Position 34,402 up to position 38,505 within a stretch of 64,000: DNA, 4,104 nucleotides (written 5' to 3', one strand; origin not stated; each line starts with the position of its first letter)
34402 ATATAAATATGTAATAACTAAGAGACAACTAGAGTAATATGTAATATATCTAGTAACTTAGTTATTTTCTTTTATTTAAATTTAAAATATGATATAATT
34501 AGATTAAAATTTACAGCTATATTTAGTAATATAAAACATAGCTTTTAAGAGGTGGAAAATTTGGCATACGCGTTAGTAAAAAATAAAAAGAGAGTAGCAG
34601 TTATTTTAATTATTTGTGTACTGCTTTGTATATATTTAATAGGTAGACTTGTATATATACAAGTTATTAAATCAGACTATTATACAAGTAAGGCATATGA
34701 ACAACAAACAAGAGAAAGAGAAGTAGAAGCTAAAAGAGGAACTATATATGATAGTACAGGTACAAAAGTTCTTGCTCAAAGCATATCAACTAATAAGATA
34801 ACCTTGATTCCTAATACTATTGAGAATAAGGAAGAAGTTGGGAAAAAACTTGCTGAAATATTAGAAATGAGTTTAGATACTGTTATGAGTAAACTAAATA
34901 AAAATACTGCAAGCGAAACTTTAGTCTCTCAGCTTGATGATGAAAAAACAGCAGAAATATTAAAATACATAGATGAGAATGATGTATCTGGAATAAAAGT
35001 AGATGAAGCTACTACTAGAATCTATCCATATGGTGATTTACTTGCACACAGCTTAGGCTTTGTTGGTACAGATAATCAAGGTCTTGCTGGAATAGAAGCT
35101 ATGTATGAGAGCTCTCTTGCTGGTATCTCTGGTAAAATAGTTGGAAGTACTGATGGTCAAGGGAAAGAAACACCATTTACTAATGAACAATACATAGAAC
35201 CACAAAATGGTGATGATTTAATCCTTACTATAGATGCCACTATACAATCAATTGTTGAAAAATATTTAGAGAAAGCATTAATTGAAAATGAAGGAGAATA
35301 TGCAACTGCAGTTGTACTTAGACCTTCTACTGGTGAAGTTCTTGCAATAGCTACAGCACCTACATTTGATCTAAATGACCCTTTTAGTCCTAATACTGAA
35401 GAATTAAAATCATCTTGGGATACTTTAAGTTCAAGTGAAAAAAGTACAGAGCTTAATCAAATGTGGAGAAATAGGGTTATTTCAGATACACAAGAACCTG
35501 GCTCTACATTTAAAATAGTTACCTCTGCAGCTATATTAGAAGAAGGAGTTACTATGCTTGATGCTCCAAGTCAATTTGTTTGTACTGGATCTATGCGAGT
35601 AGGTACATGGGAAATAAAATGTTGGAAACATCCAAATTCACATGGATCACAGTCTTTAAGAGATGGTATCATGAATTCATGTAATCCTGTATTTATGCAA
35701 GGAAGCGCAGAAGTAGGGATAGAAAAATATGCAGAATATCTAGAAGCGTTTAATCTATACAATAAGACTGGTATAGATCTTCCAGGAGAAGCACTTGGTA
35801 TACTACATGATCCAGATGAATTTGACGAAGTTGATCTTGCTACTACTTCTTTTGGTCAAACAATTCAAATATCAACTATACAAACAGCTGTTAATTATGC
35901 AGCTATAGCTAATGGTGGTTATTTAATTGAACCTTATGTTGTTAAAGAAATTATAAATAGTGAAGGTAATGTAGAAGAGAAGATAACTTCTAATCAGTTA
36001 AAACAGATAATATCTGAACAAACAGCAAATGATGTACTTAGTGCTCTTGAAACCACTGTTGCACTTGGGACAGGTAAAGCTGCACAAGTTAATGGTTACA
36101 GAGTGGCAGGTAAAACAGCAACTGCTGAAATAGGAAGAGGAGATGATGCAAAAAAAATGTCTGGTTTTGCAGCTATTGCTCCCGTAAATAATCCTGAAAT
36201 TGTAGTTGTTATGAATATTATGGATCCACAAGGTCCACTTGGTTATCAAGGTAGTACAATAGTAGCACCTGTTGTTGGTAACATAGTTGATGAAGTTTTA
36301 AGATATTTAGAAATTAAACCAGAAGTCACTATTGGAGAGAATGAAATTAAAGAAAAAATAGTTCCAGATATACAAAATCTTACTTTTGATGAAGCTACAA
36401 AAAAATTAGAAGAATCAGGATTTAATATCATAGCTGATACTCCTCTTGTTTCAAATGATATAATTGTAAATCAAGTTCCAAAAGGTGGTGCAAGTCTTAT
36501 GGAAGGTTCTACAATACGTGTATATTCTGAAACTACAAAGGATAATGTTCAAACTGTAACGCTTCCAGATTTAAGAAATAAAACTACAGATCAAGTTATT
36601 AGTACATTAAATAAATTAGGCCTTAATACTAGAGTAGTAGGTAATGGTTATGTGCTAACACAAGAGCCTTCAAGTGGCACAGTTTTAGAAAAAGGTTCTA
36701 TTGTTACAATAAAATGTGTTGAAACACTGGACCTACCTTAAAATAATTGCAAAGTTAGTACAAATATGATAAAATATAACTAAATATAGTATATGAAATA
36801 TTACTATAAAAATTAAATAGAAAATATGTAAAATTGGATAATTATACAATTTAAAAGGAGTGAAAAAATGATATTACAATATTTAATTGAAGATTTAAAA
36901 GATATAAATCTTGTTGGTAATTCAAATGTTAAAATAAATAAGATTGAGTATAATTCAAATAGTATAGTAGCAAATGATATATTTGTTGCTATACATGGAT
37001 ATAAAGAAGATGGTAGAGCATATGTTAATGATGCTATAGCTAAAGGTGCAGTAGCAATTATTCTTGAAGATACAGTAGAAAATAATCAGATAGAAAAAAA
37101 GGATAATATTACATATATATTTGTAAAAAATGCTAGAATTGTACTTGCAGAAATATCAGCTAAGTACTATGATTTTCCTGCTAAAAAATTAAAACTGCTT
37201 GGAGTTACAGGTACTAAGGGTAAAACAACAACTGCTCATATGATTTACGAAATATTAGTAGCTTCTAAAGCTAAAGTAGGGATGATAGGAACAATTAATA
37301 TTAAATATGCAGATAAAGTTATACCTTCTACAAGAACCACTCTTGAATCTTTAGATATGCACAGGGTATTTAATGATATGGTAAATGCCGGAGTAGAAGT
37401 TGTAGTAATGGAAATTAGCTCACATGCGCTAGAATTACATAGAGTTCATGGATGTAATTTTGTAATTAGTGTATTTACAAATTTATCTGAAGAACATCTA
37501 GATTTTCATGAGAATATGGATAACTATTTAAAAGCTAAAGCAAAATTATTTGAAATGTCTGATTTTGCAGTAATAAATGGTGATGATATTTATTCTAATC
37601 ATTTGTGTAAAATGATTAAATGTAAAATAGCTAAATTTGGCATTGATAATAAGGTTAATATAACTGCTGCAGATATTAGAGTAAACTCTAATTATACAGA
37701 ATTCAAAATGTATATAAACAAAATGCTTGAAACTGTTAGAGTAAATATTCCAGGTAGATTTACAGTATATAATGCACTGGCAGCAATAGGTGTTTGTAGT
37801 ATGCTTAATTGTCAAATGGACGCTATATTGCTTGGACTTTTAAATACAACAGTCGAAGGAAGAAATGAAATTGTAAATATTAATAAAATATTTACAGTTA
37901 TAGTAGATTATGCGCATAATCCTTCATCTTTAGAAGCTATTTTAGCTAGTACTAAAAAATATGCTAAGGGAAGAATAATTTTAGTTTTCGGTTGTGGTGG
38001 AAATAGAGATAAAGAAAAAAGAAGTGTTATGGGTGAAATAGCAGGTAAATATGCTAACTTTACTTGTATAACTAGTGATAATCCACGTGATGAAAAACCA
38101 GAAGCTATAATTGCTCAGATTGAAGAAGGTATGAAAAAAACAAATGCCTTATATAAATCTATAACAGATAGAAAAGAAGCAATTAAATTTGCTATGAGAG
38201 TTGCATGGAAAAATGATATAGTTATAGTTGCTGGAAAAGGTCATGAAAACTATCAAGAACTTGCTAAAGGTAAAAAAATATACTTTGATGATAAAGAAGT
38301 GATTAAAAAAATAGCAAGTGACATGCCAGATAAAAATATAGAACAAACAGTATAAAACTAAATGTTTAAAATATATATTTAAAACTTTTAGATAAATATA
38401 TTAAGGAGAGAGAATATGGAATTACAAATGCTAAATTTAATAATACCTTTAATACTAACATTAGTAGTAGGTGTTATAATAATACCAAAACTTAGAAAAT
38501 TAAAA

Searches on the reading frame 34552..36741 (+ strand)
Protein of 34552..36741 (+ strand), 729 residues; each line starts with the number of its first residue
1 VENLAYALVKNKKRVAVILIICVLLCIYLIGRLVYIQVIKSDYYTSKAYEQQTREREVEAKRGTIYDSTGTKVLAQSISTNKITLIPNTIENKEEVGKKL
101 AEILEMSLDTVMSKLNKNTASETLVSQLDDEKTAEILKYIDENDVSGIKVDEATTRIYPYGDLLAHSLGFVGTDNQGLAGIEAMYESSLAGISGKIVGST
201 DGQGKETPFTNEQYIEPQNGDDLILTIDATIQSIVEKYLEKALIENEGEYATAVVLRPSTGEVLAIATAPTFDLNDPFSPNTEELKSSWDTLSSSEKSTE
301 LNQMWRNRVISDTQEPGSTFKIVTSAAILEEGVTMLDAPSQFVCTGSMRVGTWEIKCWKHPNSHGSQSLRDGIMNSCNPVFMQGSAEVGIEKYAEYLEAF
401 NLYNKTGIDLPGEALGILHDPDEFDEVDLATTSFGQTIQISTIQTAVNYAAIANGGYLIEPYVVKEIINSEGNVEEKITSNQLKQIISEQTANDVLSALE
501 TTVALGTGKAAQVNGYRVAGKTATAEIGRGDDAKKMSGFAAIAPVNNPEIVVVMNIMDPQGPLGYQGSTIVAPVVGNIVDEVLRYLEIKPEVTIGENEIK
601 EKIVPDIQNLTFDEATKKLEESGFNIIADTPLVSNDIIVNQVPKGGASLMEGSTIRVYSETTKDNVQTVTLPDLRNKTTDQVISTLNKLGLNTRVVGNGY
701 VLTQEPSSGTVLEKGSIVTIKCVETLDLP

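Call 42: search_protein_families(library=pfam, proteins=[window:34552-36741:+], max_evalue=0.00001)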
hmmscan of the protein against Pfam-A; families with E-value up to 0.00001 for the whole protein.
window:34552-36741:+ (729 aa): 3 families
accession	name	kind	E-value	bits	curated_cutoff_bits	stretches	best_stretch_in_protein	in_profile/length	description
PF00905.27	Transpeptidase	-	8e-65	219.4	22.1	1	252-579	2-298/299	Penicillin binding protein transpeptidase domain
PF03793.24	PASTA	-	1.4e-21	76.6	23.2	2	669-721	1-61/64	PASTA domain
PF03717.20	PBP_dimer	-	2.3e-19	70.9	24.4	1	58-206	2-175/180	Penicillin-binding Protein dimerisation domain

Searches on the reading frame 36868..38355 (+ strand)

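Call 42: search_protein_families(library=pfam, proteins=[window:36868-38355:+], max_evalue=0.00001)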
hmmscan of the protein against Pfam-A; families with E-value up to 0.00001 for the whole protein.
window:36868-38355:+ (495 aa): 3 families
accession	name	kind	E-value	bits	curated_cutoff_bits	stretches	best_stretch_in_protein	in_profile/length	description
PF08245.18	Mur_ligase_M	-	9.8e-53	179.5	24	1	113-310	1-200/200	Mur ligase middle domain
PF02875.26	Mur_ligase_C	-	8.7e-32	111.1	28.4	1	331-458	1-127/127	Mur ligase, glutamate ligase domain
PF01225.30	Mur_ligase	-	2.2e-08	34.8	21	1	23-101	2-95/95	Mur ligase family, catalytic domain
